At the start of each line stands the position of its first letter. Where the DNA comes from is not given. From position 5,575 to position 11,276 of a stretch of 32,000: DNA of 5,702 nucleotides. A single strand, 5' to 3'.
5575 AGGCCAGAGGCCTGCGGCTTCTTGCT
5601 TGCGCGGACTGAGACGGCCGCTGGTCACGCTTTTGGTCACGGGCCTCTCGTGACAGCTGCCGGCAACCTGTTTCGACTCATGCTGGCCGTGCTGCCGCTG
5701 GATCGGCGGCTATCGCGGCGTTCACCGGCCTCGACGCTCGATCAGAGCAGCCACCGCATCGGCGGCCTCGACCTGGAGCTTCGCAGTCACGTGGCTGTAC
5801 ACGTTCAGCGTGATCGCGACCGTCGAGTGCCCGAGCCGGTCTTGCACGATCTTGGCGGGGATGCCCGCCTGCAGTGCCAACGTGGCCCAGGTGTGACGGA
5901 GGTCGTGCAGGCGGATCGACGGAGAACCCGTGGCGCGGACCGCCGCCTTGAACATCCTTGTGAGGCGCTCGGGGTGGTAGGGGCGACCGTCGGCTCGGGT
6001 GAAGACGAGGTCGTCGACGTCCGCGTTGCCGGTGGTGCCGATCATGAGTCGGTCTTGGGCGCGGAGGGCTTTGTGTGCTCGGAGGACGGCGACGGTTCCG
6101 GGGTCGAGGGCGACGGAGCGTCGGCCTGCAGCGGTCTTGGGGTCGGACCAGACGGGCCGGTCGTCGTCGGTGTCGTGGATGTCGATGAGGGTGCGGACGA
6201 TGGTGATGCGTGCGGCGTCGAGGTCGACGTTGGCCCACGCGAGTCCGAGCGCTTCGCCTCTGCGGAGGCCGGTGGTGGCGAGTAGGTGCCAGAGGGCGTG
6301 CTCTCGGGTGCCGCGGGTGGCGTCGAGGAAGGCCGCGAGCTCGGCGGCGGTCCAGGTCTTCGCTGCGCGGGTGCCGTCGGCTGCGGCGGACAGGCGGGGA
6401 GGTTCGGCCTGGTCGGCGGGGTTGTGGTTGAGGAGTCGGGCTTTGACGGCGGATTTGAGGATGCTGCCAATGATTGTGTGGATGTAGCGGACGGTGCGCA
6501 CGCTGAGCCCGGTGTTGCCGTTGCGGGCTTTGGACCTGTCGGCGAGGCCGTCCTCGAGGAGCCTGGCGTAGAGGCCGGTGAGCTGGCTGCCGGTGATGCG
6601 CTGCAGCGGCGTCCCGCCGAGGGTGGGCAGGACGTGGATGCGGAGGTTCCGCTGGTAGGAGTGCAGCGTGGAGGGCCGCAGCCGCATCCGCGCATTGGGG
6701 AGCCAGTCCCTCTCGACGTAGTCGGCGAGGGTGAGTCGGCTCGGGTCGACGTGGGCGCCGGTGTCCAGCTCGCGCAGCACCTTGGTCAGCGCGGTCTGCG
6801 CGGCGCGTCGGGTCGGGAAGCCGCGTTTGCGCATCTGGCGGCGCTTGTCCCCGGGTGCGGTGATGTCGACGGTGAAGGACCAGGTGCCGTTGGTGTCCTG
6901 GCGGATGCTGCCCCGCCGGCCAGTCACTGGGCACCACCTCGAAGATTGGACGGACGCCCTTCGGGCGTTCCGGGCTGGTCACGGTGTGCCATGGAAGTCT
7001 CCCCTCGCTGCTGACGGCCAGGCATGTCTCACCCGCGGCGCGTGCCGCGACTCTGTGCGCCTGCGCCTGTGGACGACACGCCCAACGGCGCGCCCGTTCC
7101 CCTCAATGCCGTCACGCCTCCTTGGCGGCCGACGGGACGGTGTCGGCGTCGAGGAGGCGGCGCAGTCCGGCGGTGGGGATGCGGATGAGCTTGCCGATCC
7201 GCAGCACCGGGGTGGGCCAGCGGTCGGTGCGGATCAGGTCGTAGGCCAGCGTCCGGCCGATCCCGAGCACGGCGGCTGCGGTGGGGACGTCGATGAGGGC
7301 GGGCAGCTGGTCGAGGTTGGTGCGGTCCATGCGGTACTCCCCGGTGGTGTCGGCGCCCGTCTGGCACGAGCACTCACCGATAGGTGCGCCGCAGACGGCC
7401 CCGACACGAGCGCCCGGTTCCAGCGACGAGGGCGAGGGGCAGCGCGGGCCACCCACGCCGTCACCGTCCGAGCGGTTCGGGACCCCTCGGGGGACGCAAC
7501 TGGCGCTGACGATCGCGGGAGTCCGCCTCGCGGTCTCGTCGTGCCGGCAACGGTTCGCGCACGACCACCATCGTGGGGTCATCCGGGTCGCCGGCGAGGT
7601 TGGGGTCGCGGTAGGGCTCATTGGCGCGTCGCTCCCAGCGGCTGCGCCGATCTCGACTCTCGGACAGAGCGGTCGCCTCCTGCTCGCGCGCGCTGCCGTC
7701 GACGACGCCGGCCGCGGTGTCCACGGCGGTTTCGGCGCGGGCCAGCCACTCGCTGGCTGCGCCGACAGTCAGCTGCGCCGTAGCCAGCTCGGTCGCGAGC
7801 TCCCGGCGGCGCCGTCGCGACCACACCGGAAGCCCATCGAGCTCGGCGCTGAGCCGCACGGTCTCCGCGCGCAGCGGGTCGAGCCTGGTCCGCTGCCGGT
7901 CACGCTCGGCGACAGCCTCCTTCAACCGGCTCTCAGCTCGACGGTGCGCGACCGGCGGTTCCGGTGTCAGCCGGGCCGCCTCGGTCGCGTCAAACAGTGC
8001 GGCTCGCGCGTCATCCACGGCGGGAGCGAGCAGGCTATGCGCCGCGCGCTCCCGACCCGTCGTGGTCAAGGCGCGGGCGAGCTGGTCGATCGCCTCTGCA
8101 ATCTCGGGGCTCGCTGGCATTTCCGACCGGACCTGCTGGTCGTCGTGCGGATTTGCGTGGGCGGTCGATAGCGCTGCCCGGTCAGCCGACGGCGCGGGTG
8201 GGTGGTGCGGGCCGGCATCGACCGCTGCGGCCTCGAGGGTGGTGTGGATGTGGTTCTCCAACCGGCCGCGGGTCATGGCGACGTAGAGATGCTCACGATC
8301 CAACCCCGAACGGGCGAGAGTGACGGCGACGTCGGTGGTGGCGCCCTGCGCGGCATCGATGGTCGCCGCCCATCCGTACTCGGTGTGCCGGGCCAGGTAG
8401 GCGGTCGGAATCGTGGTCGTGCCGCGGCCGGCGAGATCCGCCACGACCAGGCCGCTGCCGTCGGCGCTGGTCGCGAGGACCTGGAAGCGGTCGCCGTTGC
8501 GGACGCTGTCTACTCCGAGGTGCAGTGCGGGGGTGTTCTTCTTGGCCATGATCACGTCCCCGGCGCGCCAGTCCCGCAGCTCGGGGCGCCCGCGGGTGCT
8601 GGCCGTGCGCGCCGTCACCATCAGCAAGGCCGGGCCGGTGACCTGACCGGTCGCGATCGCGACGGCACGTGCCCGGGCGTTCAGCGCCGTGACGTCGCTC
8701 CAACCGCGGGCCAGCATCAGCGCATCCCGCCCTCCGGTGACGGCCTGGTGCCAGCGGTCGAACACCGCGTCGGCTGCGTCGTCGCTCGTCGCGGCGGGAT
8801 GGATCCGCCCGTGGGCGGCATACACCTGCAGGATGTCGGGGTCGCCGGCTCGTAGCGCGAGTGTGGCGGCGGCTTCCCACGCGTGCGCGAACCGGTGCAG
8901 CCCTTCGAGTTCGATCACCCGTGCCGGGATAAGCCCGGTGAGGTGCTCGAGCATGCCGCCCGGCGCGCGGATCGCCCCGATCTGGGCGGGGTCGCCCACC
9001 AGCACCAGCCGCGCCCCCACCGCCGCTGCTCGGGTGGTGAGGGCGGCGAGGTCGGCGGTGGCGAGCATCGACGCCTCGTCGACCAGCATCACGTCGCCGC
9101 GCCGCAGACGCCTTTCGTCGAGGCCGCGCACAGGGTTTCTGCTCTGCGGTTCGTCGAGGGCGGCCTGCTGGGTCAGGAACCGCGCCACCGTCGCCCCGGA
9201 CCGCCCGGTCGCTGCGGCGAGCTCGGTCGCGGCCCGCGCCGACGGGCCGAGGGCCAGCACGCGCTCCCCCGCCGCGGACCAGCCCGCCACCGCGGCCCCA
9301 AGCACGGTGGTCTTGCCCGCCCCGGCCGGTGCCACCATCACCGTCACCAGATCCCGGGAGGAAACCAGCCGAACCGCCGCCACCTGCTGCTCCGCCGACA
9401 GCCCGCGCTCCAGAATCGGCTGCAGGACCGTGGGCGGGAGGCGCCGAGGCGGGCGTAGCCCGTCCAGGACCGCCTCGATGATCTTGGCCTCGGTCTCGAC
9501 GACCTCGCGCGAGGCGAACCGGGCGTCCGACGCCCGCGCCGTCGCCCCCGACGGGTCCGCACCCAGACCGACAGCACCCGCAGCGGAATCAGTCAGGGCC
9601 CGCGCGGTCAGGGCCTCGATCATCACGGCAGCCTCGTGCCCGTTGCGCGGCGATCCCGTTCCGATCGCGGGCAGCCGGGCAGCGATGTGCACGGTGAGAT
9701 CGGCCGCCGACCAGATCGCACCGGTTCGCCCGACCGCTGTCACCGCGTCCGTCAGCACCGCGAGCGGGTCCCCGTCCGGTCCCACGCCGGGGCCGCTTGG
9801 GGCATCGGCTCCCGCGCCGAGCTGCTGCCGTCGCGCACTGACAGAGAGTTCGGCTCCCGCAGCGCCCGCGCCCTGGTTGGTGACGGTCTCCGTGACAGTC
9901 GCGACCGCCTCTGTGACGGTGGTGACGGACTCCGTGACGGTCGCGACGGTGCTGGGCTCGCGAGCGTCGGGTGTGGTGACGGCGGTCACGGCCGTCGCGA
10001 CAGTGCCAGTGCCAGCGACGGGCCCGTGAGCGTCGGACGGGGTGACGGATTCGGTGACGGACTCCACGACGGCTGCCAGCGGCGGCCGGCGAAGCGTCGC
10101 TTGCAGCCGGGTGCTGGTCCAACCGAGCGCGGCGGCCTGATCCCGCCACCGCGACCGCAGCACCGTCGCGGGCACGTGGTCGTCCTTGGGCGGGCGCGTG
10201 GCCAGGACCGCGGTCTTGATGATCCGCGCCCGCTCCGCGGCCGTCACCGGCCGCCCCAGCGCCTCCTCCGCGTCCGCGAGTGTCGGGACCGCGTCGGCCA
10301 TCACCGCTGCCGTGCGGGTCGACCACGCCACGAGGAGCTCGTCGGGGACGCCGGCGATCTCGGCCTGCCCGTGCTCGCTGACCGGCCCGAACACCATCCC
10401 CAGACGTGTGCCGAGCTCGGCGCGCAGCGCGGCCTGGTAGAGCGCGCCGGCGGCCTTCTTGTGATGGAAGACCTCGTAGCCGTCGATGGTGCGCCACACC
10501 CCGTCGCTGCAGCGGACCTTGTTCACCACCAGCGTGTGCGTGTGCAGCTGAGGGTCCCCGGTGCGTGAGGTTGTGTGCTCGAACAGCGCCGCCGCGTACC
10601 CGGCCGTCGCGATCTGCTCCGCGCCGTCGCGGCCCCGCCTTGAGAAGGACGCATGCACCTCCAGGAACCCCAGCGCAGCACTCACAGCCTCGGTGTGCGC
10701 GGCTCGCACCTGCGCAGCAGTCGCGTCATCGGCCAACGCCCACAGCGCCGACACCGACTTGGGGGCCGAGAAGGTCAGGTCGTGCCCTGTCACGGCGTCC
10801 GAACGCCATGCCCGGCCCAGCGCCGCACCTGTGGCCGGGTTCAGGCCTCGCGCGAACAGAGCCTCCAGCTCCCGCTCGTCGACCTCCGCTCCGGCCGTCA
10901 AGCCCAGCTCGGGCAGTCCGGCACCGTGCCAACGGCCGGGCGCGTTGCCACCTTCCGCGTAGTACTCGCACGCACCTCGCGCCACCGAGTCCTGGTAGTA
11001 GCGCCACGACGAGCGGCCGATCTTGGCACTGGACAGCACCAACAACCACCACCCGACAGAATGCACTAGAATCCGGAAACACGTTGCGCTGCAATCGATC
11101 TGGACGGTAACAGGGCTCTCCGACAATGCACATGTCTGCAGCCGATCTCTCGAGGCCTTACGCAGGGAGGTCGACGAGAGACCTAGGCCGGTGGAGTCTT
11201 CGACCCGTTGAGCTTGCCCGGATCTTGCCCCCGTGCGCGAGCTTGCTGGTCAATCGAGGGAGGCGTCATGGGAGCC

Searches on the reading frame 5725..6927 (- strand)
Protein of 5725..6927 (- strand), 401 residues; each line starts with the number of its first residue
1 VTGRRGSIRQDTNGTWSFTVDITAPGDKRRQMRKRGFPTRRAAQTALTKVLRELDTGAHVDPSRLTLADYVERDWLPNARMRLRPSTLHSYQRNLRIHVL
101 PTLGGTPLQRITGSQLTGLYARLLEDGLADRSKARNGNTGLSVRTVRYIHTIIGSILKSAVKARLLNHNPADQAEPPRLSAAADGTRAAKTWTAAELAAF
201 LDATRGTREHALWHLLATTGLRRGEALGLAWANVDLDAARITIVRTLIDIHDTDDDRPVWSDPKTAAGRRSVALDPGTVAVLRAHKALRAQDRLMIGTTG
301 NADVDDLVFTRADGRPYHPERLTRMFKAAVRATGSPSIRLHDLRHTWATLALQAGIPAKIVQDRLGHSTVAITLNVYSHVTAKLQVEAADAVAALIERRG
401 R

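Call 23: search_protein_families(library=pfam, proteins=[window:5725-6927:-], max_evalue=0.001)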
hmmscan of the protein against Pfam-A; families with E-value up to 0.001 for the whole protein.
window:5725-6927:- (401 aa): 3 families
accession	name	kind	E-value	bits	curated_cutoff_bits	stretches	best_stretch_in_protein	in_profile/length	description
PF00589.27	Phage_integrase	-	4e-24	85.7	27.1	1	196-382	7-170/172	Phage integrase family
PF14659.12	Phage_int_SAM_3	-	4.7e-08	33.6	22.6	1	66-123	1-57/58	Phage integrase, N-terminal SAM-like domain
PF14657.12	Arm-DNA-bind_4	-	2.1e-07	30.9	22.3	1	15-57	1-45/47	Arm DNA-binding domain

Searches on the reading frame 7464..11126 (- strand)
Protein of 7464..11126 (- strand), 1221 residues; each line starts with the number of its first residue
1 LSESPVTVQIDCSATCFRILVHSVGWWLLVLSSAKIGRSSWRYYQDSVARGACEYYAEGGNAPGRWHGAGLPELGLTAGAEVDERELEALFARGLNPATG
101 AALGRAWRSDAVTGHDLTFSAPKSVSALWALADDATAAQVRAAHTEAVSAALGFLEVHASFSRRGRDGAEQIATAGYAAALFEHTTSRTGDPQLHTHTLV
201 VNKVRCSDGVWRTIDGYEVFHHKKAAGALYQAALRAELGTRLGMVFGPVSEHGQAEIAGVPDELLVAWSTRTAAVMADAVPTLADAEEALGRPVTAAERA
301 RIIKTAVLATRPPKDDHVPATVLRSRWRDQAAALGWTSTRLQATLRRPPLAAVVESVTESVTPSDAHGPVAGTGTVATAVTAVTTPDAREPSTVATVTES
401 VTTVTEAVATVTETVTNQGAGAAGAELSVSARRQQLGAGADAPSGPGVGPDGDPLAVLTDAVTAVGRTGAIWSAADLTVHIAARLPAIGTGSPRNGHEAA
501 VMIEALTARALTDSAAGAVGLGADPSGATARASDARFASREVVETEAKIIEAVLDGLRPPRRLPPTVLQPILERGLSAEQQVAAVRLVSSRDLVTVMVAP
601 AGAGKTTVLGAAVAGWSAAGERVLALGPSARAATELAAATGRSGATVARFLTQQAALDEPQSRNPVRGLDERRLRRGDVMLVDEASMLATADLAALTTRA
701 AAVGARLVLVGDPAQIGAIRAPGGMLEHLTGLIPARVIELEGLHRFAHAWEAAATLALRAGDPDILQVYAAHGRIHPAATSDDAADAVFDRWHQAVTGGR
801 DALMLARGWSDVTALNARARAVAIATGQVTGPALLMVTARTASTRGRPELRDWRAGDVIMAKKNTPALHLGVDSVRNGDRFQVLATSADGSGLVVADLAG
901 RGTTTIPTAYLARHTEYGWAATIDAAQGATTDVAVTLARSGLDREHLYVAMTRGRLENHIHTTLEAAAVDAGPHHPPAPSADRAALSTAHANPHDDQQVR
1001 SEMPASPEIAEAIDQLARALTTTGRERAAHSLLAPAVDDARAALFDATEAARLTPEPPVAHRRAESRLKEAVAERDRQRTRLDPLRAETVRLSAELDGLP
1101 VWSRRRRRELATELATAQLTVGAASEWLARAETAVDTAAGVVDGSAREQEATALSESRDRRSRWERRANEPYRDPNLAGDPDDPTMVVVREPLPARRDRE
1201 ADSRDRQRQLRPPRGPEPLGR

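Call 23: search_protein_families(library=pfam, proteins=[window:7464-11126:-], max_evalue=0.001)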
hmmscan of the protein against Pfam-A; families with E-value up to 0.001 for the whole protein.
window:7464-11126:- (1221 aa): 7 families
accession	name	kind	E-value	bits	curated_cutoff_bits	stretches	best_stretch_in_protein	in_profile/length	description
PF08751.17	TrwC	-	1.8e-83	280.9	25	1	42-333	6-285/286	TrwC relaxase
PF13604.12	AAA_30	-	4.9e-48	163.8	27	1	576-778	2-189/191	AAA domain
PF13245.12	AAA_19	-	9.1e-18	65.2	25.1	1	583-716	3-129/134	AAA domain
PF01443.25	Viral_helicase1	-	2.3e-05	24.8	21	0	601-730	7-112/228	Viral superfamily 1 RNA helicase core domain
PF13086.12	AAA_11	-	3e-05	24.4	27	0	676-717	213-251/257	AAA domain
PF05127.21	NAT10_TcmA_helicase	-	0.00049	20.5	22.7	0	596-700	1-113/176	RNA cytidine acetyltransferase NAT10/TcmA, helicase domain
PF13401.12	AAA_22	-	0.00079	20.2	27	0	591-713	4-124/130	AAA domain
